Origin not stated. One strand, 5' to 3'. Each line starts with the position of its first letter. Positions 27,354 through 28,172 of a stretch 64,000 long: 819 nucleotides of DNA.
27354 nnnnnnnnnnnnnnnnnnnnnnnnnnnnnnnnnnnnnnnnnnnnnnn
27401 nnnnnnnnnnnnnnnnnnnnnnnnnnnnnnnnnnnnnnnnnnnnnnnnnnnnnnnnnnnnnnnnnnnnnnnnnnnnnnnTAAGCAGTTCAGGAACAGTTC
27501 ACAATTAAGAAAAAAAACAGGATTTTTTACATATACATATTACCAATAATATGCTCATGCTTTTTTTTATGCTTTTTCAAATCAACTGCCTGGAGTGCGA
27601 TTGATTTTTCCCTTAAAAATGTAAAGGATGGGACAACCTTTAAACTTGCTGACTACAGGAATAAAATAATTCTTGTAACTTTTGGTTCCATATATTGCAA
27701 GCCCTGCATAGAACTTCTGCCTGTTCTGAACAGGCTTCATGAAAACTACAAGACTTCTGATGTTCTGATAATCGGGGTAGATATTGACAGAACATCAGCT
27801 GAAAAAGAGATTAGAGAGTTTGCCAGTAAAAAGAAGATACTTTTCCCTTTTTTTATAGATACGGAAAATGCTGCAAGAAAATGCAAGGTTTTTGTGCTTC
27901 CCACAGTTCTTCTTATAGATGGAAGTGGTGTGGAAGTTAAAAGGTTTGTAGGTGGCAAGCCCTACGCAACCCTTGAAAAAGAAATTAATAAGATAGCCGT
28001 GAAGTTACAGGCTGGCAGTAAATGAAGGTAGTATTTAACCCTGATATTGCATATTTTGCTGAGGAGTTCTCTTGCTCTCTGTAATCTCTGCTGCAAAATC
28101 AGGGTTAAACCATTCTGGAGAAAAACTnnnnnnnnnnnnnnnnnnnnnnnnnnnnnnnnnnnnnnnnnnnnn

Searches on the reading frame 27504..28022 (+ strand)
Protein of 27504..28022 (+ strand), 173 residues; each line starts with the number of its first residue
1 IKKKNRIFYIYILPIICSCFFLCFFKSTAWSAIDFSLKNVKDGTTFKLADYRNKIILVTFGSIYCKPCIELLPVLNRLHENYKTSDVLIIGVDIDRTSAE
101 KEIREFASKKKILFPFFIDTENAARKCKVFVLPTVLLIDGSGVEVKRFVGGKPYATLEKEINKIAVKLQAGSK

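Call 19: find_related_loci(query=A1, collection=genome_contigs, flank=4000)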
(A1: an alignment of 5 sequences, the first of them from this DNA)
Query A1 (173 aa) in genome_contigs; peptide patterns used: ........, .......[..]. (x = any residue, [..] = any of these).
32 stretches matched a pattern; 6 encode a relative of the query (tblastn E <= 1e-3); 6 distinct loci.
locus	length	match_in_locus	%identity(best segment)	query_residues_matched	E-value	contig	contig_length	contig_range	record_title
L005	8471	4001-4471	39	11-164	5e-31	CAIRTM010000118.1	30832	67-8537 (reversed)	MAG: uncultured delta proteobacterium isolate LaPlata_bin-1461 genome assembly, contig: bin-1461:118/149, whole genome s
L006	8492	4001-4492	37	4-164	1e-30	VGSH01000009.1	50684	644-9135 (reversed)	MAG: Deltaproteobacteria bacterium isolate K_DeepCast_150m_m1_356 K_DeepCast_150m_m1_356_Ga0194126_10000891, whole genom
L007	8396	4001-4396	46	34-165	5e-30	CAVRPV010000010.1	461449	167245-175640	MAG: uncultured delta proteobacterium isolate MFD02979.bin.2.110 genome assembly, contig: contig_23207, whole genome sho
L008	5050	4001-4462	34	16-164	4e-29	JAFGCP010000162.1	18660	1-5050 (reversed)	MAG: Deltaproteobacteria bacterium isolate Zod_Metabat.1117 k87_3744463, whole genome shotgun sequence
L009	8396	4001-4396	35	33-164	1e-28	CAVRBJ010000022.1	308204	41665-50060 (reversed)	MAG: uncultured delta proteobacterium isolate MFD00032.bin.2.161 genome assembly, contig: contig_56440, whole genome sho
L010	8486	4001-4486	33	3-164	7e-29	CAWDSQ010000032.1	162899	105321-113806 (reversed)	MAG: uncultured delta proteobacterium isolate MFD04716.bin.2.188 genome assembly, contig: contig_80461, whole genome sho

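Call 20: find_related_loci(query=A1, collection=metagenome_contigs, flank=4000)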
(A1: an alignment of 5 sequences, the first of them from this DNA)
Query A1 (173 aa) in metagenome_contigs; peptide patterns used: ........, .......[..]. (x = any residue, [..] = any of these).
68 stretches matched a pattern; 25 encode a relative of the query (tblastn E <= 1e-3); 25 distinct loci.
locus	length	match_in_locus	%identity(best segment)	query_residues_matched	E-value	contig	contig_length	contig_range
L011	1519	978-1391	41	33-170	5e-41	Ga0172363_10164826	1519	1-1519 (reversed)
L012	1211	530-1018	42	8-163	3e-33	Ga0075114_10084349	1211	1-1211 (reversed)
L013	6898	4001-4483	35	18-172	6e-31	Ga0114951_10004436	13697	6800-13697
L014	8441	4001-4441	35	15-164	4e-31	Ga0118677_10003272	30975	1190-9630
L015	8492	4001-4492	37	4-164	3e-30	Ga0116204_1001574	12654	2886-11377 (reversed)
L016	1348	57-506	35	18-164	3e-30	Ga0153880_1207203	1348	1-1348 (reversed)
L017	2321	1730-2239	37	3-163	1e-29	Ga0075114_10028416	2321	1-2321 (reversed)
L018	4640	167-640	38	15-163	5e-30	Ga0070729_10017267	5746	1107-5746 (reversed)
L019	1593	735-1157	38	23-161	9e-30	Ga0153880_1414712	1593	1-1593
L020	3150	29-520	37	1-164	5e-29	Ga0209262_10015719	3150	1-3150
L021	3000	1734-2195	36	14-164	3e-29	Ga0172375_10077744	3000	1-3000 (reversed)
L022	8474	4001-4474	38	15-163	6e-29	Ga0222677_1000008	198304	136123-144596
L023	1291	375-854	39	18-164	1e-29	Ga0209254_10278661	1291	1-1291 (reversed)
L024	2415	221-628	44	29-164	3e-29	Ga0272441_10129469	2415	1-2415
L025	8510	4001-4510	37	3-163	7e-29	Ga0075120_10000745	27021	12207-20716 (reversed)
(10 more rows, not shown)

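Call 39: search_protein_families(library=ncbifam, proteins=[window:27504-28022:+], max_evalue=0.001)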
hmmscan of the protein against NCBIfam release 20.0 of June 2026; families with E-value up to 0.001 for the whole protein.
seq(173 aa): 8 families
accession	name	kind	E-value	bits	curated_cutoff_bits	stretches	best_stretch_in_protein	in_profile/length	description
NF002854.0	PRK03147.1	subfamily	3.1e-20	72.8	170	1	30-165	40-173/176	thiol-disulfide oxidoreductase ResA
NF047696.1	ThlDiSintTplARhiz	equivalog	3.3e-13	49.9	230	1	41-150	85-199/219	thiol:disulfide interchange protein TlpA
TIGR01068.1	thioredoxin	equivalog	7.4e-10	38.9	96.8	1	52-99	13-59/101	thioredoxin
NF041202.1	StoA_CxxC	exception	2.5e-09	37.2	210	1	5-151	4-151/163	endospore biogenesis thiol-disulfide oxidoreductase StoA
NF041054.1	WAxxUGC_long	equivalog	1.1e-07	31.5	300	1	32-146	84-196/354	ResA-like WAxxUGC motif-containing protein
NF047697.1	ThioredTrxAClost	equivalog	7e-06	26.2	140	1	52-113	16-70/105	thioredoxin TrxA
TIGR01126.1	pdi_dom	equivalog_domain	5.1e-05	23.5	107.2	0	52-100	13-63/105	protein disulfide-isomerase domain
NF006960.0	PRK09437.1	equivalog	0.00099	19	140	0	32-123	10-98/156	thioredoxin-dependent thiol peroxidase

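Call 40: search_solved_structures(query=window:27504-28022:+, max_evalue=0.001)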
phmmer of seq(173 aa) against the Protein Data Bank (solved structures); distinct sequences matched with E-value up to 0.001: 78 (the best 60 are shown).
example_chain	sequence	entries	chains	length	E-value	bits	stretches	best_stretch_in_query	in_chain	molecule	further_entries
4nmu_A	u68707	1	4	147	3e-13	53.1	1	42-164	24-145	Thiol-disulfide oxidoreductase ResA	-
3kcm_A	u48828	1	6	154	2e-10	43.9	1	32-153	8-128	Thioredoxin family protein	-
5um7_A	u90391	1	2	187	4.9e-10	42.7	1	43-163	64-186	Thioredoxin signature protein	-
28db_A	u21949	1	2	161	7.8e-10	42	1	43-165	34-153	Redoxin domain protein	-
3hdc_A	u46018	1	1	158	1.6e-09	40.9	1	34-153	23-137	Thioredoxin family protein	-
2h1b_A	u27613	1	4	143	2.9e-09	40.1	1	34-154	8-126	Thiol-disulfide oxidoreductase resA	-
1st9_A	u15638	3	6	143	4e-09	39.7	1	34-154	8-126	Thiol-disulfide oxidoreductase resA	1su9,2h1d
2f9s_A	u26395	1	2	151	4.6e-09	39.5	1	34-156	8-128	Thiol-disulfide oxidoreductase resA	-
4k9z_A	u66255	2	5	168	1.2e-08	38.1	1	31-141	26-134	Putative thiol-disulfide oxidoreductase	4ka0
3fkf_A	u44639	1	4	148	6.2e-08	35.8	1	31-161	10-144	thiol-disulfide oxidoreductase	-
3gl3_A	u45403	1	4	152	6.4e-08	35.8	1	32-155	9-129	Putative Thiol:disulfide interchange protein DsbE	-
2h19_A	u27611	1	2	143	7.4e-08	35.6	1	34-154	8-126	Thiol-disulfide oxidoreductase resA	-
2h1a_A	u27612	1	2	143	7.4e-08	35.6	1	34-154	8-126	Thiol-disulfide oxidoreductase resA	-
1jfu_A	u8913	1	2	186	8.3e-08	35.4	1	41-156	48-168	THIOL:DISULFIDE INTERCHANGE PROTEIN TLPA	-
3c73_A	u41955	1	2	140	8.7e-08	35.3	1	36-155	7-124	Thiol-disulfide oxidoreductase resA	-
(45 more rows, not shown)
